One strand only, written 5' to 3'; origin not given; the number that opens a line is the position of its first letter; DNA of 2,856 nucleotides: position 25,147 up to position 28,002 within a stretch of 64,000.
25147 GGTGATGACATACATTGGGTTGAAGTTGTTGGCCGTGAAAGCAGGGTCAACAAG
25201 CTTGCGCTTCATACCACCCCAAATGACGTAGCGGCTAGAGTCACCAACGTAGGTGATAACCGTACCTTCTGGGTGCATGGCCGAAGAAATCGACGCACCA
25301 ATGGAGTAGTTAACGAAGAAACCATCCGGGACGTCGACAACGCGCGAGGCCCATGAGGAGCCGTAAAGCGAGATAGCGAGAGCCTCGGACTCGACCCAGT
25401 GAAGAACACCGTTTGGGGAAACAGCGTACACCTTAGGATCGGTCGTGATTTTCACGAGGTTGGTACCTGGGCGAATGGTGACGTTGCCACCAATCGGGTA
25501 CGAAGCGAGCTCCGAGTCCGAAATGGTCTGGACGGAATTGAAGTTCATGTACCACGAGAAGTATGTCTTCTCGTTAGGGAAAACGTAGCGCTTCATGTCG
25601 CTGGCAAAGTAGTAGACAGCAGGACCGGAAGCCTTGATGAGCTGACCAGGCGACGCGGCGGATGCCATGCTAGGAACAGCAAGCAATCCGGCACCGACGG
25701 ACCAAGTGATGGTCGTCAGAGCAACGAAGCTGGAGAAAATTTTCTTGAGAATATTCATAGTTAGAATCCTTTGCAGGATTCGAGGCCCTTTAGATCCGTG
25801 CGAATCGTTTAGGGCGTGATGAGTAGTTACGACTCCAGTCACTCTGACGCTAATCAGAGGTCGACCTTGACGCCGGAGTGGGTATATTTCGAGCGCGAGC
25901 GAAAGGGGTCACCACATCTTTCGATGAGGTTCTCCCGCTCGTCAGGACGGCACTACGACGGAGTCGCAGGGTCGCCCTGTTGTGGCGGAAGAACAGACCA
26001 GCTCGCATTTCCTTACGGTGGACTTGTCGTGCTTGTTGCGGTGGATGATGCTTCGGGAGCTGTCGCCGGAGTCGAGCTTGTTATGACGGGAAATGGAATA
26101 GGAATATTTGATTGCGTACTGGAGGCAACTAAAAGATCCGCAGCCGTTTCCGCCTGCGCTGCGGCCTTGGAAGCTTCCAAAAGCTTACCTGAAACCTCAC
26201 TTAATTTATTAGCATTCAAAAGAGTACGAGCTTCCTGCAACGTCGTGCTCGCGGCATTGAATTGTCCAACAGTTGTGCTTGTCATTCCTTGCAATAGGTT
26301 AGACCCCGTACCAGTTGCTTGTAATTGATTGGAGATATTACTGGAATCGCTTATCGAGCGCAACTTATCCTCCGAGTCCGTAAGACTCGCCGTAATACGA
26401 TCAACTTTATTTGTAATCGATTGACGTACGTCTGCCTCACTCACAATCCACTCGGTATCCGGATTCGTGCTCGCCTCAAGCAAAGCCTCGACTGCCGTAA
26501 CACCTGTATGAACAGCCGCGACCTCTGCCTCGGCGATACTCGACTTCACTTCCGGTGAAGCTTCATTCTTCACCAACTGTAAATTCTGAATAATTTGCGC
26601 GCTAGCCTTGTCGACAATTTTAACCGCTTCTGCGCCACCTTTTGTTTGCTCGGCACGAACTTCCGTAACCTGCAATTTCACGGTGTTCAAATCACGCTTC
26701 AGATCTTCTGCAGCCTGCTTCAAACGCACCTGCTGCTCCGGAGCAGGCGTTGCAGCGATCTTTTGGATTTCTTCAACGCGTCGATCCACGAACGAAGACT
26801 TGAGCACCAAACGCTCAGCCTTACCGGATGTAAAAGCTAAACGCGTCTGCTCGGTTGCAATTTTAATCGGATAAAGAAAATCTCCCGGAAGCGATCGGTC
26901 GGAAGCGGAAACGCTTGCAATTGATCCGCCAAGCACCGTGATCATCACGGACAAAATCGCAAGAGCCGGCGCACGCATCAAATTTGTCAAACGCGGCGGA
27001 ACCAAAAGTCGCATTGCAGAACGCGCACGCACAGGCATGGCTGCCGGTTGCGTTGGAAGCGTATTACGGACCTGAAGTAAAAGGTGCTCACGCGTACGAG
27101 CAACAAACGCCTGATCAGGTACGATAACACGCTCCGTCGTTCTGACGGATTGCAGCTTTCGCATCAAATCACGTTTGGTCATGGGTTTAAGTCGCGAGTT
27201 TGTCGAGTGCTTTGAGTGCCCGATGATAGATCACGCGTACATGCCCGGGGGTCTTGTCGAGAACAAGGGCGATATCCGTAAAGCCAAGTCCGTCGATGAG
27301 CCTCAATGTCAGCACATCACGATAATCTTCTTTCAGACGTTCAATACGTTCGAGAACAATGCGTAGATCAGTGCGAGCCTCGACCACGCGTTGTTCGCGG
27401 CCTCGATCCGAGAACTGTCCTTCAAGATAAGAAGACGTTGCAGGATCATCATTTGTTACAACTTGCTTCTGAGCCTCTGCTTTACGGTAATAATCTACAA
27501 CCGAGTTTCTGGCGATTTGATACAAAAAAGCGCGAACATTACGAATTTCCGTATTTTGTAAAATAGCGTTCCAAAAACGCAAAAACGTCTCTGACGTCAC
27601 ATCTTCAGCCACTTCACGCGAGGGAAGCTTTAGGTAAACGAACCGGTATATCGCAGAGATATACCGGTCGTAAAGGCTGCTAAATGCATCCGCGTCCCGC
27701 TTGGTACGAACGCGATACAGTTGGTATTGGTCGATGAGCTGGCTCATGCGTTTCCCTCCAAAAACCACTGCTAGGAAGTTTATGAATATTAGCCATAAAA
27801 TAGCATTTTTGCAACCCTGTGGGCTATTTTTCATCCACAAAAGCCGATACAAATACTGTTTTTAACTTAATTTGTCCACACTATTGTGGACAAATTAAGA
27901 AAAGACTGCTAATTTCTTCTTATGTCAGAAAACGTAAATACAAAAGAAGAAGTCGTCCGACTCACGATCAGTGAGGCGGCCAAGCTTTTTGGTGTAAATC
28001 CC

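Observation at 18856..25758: Candidate surface-layer protein O-glycosylation system: Wzy_C+TPR membrane enzyme next to a 1290-aa S/T-rich secreted protein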

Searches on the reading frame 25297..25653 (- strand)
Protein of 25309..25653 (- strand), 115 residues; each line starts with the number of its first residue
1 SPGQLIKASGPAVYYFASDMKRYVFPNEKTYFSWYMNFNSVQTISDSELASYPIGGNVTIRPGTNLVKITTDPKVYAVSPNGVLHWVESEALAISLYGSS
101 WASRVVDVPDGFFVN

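Call 55: find_homologous_proteins(query=window:25309-25653:-, max_evalue=0.001)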
Query window:25309-25653:- (115 aa): 107 proteins with E <= 0.001 among 112 candidates.
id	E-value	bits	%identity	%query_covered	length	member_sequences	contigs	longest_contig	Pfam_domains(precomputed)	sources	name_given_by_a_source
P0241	3.7e-51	190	74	100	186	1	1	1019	-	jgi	jgi:hypothetical protein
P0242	1.1e-46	176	68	100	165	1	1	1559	-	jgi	jgi:hypothetical protein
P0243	6.7e-46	173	67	98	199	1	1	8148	-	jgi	-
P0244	1.7e-45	172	66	100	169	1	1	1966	-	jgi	jgi:hypothetical protein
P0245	5.7e-44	167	66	100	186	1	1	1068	-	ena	-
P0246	1.7e-42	162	65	100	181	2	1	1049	-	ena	-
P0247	1.9e-42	162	66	98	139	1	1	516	-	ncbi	-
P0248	2.5e-42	162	68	98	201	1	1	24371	-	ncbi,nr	ncbi:hypothetical protein JXE04_00960, partial [Patescibacteria group bacterium]|nr:hypothetical pro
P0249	1.4e-41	159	66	100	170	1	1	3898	-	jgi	jgi:hypothetical protein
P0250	1.9e-41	159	68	98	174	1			-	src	-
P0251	2.7e-41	158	63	100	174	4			-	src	-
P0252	3.1e-41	158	66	100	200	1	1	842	-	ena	-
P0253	5.4e-41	157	64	100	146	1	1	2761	-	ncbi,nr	ncbi:MAG TPA: hypothetical protein PLP70_02560, partial [bacterium]|nr:hypothetical protein [bacteri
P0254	8.4e-41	157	63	99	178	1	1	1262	-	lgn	-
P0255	1.2e-40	156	63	100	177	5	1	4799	-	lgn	-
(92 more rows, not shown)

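Call 69: search_protein_representatives(alignment_id=A5)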
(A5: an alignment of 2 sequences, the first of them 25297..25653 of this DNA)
Query: 2 sequences, 134 profile positions. Proteins with E-value up to 0.001 (for the whole library): 5021; up to 1e-10: 3946; up to 1e-30: 2039. The best 150 are listed.
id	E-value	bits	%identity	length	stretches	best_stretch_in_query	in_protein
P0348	1.6e-93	325.7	-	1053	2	10-131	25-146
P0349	6.1e-70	249.4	-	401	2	13-133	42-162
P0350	3.5e-66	237.2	-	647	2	12-132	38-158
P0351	9.1e-64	229.4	-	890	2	15-134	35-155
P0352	5.5e-62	223.6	-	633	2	13-132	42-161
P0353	1.0e-59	216.3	-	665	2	13-133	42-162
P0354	1.5e-58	212.5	-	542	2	10-131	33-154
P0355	2.7e-57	208.5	-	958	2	2-133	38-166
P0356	6.7e-56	203.9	-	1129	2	11-133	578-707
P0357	2.4e-54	198.9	-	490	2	12-132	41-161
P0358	5.2e-53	194.6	-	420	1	13-132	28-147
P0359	6.7e-53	194.2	-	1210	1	6-131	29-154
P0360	1.0e-52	193.7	-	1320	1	12-131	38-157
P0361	2.8e-52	192.2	-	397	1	13-132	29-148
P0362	7.8e-52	190.8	-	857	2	11-132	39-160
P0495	5.2e-47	175.2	-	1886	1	1-134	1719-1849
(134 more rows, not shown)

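Call 72: search_protein_families(library=pfam, alignment_id=A6, max_evalue=0.0001)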
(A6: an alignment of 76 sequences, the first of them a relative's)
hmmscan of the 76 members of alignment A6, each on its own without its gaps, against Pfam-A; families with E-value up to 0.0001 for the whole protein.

A. member 1, P0349 (401 aa): 0 families

B. families by the number of members that match (of 76 scanned): 24 families
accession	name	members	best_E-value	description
PF17957.7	Big_7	9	5.5e-20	Bacterial Ig domain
PF02369.22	Big_1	8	5.6e-27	Bacterial Ig-like domain (group 1)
PF09134.16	Invasin_D3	7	4.4e-23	Invasin, domain 3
PF18884.5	TSP3_bac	2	2.4e-16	Bacterial TSP3 repeat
PF16656.11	Pur_ac_phosph_N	2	1.5e-12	Purple acid Phosphatase, N-terminal domain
PF00041.27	fn3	2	1.9e-10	Fibronectin type III domain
PF13229.12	Beta_helix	2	3.3e-06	Right handed beta helix region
PF00331.26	Glyco_hydro_10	1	5.2e-78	Glycosyl hydrolase family 10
PF25778.1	DUF7948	1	4.8e-28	Domain of unknown function (DUF7948)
PF17164.10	DUF5122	1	4.3e-27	Domain of unknown function (DUF5122) beta-propeller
PF00150.24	Cellulase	1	5.5e-27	Cellulase (glycosyl hydrolase family 5)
PF06739.17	SBBP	1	5e-26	Beta-propeller repeat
PF14870.12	PSII_BNR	1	1.9e-23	Photosynthesis system II assembly factor YCF48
PF18998.6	Flg_new_2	1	2.4e-18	Divergent InlB B-repeat domain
PF05345.18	He_PIG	1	1.9e-16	Putative Ig domain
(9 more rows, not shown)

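Call 101: search_solved_structures(query=A5, max_evalue=10)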
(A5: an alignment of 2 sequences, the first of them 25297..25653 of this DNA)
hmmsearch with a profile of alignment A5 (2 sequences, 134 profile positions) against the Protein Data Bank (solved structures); distinct sequences matched with E-value up to 10: 26.
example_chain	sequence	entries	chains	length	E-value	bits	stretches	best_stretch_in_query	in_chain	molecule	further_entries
7bep_A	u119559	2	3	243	0.2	14.6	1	15-52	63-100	COVOX-384 heavy chain | COVOX-384 Fab heavy chain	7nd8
6xkp_H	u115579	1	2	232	0.26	14.2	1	15-53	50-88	CV07-270 Heavy Chain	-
8gh4_H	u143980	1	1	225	0.26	14.2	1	15-53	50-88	Antibody heavy chain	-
9fq3_G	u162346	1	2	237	0.3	14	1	15-53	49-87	Human IgG antibody Es1.114 - Fab heavy chain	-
5v2a_H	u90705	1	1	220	0.35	13.8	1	15-53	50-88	Heavy chain of H7.167 antibody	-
6o65_A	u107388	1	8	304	0.36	13.8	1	90-129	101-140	Spermidine synthase 1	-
1xj5_A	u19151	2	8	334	0.42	13.6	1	90-129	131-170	Spermidine synthase 1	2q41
8epa_H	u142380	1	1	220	0.42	13.6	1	15-53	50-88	REGN7257 Fab heavy chain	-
6o63_A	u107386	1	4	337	0.42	13.6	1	90-129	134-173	Spermidine synthase 1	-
7cdj_H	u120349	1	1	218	0.44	13.5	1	15-53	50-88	antibody P2C-1A3 heavy chain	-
6iyh_A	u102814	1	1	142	0.55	13.2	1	33-50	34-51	Alpha chain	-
7o31_H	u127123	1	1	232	0.58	13.1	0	15-53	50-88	anti-PAS Fab 1.2 chimeric heavy chain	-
4e6f_A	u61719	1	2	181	0.59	13.1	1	48-129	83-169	Uncharacterized protein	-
7e8c_H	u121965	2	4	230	0.6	13.1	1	15-53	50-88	N9 H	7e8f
3qeg_H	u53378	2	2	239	0.68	12.9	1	15-51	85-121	Fab fragment of human anti-HIV antibody N12-i2, heavy chain | ANTI-HIV ANTIBODY N12-I2 FAB HEAVY CHAIN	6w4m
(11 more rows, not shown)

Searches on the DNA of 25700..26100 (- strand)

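Call 82: search_rna_families(source=window, start=25700, end=26100, threshold=evalue, max_evalue=10)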
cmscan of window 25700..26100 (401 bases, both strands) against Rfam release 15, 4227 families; matches with E-value up to 10: 1.
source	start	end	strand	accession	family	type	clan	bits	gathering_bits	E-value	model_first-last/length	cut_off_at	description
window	26043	26061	+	RF01138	sR23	Gene; snRNA; snoRNA; CD-box;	-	9.4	45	8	1-54/54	no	Small nucleolar RNA sR23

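Call 87: build_rna_model(alignment_id=A8)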
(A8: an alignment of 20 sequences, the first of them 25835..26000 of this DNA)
Model R1 built from alignment A8 (20 sequences, 266 columns); structure: RNAalifold consensus.
model positions 160; base pairs 20; branch points 1; effective number of sequences 5.27; information 0.59 bits per position. Calibrated on 0.2 Mb of random sequence (short: E-values are rough).
structure used (alignment columns):
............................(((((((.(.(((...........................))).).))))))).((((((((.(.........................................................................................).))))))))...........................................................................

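Call 88: search_with_rna_model(model_id=R1, sources=[window, L005, L006, L007, L008, L009, L010, L011, L012, L013, L014, L015, L016, L017, L018, L019, L020, L021, L022, L023, L024, L025, L026, L027, L028, L029, L030, L031, L032, L033, L034, L035, L036, L037, L038, L039, L040, L041, L042, L043, L044, L045, L046, L047, L048, L049, L050, L051, L052, L053, L054, L055, L056, L057, L058, L059, L060, L061, L062, L063, L064, L065, L066, L067, L068, L069, L070, L071, L072, L073, L074, L075, L076, L077, L078, L079, L080, L081, L082, L083, L084], max_evalue=0.01, make_alignment=true)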
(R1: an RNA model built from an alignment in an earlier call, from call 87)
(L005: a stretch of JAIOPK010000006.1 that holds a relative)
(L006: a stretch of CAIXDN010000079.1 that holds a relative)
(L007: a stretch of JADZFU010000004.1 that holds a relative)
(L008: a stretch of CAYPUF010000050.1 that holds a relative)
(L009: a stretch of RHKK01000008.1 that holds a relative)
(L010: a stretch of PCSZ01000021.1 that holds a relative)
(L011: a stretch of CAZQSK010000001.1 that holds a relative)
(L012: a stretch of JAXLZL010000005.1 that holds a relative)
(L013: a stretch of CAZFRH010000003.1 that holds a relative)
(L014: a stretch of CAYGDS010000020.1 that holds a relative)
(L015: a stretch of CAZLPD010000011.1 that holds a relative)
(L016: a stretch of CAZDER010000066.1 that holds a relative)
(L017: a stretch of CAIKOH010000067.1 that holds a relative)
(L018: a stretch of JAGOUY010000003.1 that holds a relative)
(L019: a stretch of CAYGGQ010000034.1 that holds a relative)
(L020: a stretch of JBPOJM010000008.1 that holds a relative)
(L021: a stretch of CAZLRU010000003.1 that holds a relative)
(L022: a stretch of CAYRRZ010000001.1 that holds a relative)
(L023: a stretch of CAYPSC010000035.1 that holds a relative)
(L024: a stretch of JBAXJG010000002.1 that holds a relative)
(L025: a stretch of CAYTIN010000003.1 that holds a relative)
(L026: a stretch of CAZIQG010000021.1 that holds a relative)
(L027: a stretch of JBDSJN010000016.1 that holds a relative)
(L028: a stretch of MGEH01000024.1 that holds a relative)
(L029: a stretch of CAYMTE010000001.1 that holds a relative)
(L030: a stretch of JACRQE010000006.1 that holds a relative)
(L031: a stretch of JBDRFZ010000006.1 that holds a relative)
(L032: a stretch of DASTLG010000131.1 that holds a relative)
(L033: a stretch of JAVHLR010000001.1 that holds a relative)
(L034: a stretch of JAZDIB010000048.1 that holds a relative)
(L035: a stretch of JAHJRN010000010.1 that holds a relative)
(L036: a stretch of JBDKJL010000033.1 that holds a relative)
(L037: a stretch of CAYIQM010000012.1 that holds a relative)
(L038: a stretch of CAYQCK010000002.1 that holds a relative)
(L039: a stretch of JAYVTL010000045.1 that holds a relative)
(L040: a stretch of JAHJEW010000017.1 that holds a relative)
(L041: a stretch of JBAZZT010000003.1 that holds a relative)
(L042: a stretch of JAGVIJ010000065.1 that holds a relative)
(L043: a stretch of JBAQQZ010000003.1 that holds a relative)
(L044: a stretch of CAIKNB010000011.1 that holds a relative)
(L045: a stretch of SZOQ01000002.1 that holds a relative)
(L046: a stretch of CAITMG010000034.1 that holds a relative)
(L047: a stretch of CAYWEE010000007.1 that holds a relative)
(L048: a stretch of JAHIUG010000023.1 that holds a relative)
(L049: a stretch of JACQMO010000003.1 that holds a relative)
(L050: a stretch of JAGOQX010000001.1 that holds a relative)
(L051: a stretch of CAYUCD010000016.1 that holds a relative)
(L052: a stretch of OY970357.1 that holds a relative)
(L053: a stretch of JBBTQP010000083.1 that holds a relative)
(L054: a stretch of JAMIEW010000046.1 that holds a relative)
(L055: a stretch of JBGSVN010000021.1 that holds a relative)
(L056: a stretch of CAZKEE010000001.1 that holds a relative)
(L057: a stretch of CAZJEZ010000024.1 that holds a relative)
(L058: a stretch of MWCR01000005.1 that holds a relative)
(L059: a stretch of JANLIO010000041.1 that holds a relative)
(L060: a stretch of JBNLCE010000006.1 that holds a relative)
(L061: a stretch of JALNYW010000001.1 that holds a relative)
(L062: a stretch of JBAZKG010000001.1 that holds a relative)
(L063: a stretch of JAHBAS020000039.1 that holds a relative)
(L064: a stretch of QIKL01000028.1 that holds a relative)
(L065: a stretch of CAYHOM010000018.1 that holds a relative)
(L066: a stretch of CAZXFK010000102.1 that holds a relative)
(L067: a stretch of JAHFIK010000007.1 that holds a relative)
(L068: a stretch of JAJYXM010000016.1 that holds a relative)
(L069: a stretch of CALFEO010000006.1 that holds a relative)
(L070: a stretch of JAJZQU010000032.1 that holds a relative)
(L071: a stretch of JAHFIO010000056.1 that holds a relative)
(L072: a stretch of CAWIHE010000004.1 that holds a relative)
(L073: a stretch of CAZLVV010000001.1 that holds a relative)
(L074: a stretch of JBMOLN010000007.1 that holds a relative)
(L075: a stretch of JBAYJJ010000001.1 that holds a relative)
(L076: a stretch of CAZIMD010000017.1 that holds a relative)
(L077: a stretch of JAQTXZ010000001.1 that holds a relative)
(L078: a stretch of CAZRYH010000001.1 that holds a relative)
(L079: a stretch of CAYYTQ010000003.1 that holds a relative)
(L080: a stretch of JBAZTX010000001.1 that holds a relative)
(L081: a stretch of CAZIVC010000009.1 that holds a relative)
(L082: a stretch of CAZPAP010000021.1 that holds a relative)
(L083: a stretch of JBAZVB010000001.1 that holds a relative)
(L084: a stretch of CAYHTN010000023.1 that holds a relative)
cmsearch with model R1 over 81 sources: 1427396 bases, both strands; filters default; matches with E-value up to 0.01: 54.
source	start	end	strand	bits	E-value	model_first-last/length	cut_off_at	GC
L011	5768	5925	+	128.3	5.6e-34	1-160/160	no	0.57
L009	5695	5856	+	122.4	2.8e-32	1-160/160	no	0.66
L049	5743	5886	+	118.2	4.4e-31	1-160/160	no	0.62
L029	5477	5622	+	117.5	6.9e-31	1-160/160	no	0.6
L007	5762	5939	+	116.3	1.6e-30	1-160/160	no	0.6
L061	3119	3284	+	114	7.1e-30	1-160/160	no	0.61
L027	5520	5665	+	110.9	5.7e-29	1-160/160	no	0.62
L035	5343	5488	+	107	7.6e-28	1-160/160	no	0.64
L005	5772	5930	+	105.2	2.5e-27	1-160/160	no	0.61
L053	5508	5657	+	103.8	6e-27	1-160/160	no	0.55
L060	1820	1957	+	100.4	5.7e-26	1-160/160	no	0.59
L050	5662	5832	+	98.1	2.7e-25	1-160/160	no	0.56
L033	5341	5535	+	97.7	3.6e-25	1-160/160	no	0.6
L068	5301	5495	+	96.3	8.6e-25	1-160/160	no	0.59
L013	5711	5874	+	95.6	1.3e-24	1-160/160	no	0.62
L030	5415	5635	+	93.8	4.5e-24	1-160/160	no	0.59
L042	2976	3131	+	93.7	4.8e-24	1-160/160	no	0.56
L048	5489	5645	+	91.9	1.6e-23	1-160/160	no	0.5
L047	5571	5725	+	89.6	7.5e-23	1-160/160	no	0.61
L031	4867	5065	+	83.3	4.7e-21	1-160/160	no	0.51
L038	5399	5622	+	82.3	9.1e-21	1-160/160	no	0.63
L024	5872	6020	+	81.5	1.5e-20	1-160/160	no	0.54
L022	5882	6074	+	74.7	1.4e-18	1-160/160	no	0.59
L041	5384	5587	+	74.5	1.6e-18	1-160/160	no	0.62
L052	4655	4879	+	73.5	3e-18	1-160/160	no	0.59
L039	5541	5729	+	73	4.5e-18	1-160/160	no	0.56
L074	5467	5689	+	71.5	1.2e-17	1-160/160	no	0.58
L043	5476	5750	+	71.2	1.4e-17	1-160/160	no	0.58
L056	5069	5256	+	66.1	4.2e-16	1-160/160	no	0.62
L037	5568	5720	+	65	8.8e-16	1-160/160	no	0.59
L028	5419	5594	+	56.5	2.3e-13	1-160/160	no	0.61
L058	5461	5722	+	54.9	6.8e-13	1-160/160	no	0.5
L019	651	820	+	54.3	1e-12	1-160/160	no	0.53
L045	5574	5757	+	53.3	1.9e-12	1-160/160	no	0.61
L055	5467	5729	+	52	4.6e-12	1-160/160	no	0.48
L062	5152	5311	+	50.5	1.3e-11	1-160/160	no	0.62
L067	5589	5758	+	49.8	2.1e-11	1-160/160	no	0.67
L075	5718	5964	+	48.9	3.7e-11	1-160/160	no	0.55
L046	5703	5882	+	47.4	1e-10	1-160/160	no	0.59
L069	5573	5821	+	45.8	2.8e-10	1-160/160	no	0.53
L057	104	256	+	44.8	5.5e-10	1-160/160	no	0.58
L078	5332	5572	+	44.6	6.3e-10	1-160/160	no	0.61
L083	5419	5649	+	43.7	1.2e-09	1-160/160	no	0.54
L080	5492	5666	+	43.2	1.6e-09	1-160/160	no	0.53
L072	5117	5288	+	42.2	3.1e-09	1-160/160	no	0.68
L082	1167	1412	+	41.6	4.7e-09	1-160/160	no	0.54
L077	5679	5853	+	39.4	1.9e-08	1-160/160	no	0.52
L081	5670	5816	+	38.6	3.4e-08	1-160/160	no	0.51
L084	5589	5737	+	33.4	1e-06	1-160/160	no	0.47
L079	5706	5845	+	32.4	2e-06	1-160/160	no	0.56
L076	5701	5840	+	31.3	4.2e-06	1-160/160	no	0.57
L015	5746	5913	+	25.2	0.00023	1-160/160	no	0.54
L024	5739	5944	-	24.4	0.00041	1-160/160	no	0.52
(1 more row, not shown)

Alignment A9: 54 matches aligned to the model, 440 columns, each read 5' to 3' on its own strand. Consensus structure (alignment columns), stored with it:
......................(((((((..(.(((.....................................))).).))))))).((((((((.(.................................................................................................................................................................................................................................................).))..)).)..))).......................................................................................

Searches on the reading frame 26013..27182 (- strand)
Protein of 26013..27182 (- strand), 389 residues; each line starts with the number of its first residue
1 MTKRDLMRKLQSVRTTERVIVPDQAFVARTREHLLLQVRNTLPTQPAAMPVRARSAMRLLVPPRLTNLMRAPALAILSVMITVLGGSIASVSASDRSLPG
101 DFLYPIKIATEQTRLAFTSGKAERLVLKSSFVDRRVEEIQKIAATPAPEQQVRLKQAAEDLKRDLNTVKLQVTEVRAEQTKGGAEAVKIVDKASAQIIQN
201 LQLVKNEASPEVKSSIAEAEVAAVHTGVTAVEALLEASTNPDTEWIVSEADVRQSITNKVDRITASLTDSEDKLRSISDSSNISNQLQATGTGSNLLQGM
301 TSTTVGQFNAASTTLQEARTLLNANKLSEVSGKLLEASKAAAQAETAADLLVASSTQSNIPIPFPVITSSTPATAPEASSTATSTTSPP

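Call 9: search_protein_families(library=pfam, proteins=[window:26013-27182:-], max_evalue=0.0001)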
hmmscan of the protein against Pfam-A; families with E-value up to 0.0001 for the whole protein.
window:26013-27182:- (389 aa): 1 family
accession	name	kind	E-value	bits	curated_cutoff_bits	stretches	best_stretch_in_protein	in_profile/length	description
PF18915.5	DUF5667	-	7e-10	39.7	27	1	97-191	2-79/99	Domain of unknown function (DUF5667)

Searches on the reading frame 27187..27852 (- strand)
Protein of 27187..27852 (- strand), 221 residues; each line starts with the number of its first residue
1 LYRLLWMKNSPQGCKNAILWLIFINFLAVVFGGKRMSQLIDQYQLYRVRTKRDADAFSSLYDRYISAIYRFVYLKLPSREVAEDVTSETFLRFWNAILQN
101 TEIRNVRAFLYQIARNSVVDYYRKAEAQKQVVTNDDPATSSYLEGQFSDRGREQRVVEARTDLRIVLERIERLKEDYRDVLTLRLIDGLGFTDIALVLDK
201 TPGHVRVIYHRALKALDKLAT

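Call 9: search_protein_families(library=pfam, proteins=[window:27187-27852:-], max_evalue=0.0001)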
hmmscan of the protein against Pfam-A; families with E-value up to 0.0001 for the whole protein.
window:27187-27852:- (221 aa): 3 families
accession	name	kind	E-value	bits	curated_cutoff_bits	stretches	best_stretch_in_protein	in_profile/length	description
PF04542.20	Sigma70_r2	-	2.2e-13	50.2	24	1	60-126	1-69/71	Sigma-70 region 2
PF08281.18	Sigma70_r4_2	-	2.4e-11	43.6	25.7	1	164-216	2-54/54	Sigma-70, region 4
PF04545.22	Sigma70_r4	-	4.4e-07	29.8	24.1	1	170-216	2-48/50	Sigma-70, region 4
